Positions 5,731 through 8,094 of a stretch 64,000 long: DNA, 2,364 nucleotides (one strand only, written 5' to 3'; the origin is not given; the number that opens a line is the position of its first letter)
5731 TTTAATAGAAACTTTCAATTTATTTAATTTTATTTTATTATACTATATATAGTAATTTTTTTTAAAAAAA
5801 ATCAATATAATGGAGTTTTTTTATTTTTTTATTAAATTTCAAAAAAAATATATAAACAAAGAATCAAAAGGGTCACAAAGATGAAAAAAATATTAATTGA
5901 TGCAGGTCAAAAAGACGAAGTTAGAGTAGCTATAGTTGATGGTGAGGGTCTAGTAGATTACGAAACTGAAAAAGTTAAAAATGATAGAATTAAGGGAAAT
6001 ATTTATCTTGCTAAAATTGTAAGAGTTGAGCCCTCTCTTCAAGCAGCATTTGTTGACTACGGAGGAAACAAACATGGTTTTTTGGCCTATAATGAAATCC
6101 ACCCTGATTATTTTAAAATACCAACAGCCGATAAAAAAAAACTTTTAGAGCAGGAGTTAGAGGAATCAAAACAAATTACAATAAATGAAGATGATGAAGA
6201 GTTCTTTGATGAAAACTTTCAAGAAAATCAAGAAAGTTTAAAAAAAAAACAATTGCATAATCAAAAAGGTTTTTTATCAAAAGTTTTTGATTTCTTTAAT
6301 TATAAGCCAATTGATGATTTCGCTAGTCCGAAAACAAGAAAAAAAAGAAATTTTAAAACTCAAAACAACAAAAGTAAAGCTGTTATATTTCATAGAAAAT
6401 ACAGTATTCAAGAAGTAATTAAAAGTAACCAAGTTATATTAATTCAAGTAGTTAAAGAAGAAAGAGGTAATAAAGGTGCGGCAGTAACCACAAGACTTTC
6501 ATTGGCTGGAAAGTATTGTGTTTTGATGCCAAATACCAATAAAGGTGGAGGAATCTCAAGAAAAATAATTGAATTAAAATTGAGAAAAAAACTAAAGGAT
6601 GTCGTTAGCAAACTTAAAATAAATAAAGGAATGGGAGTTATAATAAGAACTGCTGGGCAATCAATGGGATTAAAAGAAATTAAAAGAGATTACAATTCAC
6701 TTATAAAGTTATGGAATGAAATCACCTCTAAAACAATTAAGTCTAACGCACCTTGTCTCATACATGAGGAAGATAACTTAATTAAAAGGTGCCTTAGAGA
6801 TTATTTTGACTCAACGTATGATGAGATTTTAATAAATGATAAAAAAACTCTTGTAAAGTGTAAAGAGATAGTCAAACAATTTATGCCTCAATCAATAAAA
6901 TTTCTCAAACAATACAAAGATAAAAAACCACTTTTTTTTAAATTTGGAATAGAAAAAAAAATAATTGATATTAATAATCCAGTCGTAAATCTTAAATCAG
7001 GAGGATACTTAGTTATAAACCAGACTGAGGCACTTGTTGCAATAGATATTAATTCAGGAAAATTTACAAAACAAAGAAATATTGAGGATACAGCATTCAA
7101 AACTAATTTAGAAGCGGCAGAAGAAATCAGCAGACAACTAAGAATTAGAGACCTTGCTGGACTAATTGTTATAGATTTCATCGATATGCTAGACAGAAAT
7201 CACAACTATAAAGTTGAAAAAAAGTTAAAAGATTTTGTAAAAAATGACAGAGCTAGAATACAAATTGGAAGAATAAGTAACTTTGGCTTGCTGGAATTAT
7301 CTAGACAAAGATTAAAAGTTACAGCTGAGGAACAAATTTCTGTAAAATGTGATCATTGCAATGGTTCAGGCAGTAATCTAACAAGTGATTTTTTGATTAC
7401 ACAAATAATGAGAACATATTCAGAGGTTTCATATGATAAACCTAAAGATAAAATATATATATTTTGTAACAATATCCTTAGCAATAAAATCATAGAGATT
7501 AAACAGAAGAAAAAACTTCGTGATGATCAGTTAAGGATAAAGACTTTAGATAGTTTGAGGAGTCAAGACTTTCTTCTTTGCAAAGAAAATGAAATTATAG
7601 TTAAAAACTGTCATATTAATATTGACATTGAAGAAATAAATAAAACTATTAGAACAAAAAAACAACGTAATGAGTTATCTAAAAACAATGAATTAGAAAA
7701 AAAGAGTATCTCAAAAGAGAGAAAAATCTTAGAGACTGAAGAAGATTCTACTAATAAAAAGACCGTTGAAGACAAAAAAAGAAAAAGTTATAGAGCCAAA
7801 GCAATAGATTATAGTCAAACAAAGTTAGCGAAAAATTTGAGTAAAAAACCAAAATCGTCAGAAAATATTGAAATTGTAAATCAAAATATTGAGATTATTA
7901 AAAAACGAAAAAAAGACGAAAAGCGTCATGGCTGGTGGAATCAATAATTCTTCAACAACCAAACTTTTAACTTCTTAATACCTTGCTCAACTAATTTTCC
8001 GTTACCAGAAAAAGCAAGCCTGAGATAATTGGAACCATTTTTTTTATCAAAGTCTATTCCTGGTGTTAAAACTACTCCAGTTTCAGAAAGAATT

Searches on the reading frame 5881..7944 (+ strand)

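Call 31: search_protein_families(library=pfam, max_evalue=0.001, proteins=[window:5881-7944:+])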
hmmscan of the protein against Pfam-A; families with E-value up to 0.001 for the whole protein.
window:5881-7944:+ (688 aa): 2 families
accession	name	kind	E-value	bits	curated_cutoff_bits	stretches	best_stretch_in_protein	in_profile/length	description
PF10150.14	RNase_E_G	-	1e-96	324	25.5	1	207-477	1-269/270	Ribonuclease E/G family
PF00575.29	S1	-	0.00071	20.4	22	0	38-92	4-54/74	S1 RNA binding domain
